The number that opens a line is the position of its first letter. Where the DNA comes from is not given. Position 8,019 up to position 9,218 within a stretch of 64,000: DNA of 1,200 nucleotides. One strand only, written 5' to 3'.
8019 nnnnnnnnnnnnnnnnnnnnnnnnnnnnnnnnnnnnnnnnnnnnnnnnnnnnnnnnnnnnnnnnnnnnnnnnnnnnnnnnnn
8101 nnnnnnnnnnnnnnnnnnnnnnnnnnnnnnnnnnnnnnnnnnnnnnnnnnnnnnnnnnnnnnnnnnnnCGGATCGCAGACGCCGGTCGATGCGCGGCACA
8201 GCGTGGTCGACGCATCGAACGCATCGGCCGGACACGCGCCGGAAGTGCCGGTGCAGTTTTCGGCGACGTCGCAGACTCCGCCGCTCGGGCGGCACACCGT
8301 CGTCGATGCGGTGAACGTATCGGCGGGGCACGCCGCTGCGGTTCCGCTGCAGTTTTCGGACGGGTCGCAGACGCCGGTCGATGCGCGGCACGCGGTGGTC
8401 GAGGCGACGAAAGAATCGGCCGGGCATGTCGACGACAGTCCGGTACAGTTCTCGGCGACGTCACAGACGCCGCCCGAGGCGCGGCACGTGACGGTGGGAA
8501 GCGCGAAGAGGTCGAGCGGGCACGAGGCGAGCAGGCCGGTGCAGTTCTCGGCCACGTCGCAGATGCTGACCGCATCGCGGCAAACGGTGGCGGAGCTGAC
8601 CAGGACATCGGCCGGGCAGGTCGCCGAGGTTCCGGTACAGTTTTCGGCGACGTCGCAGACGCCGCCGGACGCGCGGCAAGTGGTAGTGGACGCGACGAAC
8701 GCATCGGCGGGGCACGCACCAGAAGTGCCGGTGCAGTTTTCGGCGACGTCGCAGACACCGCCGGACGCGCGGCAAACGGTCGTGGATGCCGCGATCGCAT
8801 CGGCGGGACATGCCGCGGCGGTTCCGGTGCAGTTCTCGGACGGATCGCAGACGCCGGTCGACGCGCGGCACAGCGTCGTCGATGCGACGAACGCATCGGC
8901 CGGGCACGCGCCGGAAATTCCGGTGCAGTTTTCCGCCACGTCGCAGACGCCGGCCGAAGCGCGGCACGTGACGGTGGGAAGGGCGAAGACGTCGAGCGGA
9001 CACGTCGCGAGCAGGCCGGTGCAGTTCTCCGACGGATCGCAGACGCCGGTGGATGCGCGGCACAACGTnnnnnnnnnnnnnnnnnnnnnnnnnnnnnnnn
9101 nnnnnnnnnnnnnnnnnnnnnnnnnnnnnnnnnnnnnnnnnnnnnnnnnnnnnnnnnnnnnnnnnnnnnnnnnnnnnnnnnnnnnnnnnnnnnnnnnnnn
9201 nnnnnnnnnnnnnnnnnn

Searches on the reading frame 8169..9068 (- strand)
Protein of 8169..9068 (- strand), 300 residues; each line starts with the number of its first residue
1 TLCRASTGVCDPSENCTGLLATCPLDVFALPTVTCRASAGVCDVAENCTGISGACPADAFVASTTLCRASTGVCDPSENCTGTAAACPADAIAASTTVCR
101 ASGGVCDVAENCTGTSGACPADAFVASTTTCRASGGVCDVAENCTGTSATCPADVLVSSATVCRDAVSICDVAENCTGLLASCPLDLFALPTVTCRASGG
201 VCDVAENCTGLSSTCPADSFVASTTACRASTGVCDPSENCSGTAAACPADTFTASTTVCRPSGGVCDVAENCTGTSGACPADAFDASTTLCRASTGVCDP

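Call 67: search_protein_families(library=pfam, proteins=[window:8169-9068:-], max_evalue=0.01)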
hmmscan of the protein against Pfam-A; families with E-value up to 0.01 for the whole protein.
window:8169-9068:- (300 aa): 1 family
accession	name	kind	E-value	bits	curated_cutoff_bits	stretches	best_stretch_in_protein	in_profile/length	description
PF00200.28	Disintegrin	-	3.7e-48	162.6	35.1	8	252-282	45-75/75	Disintegrin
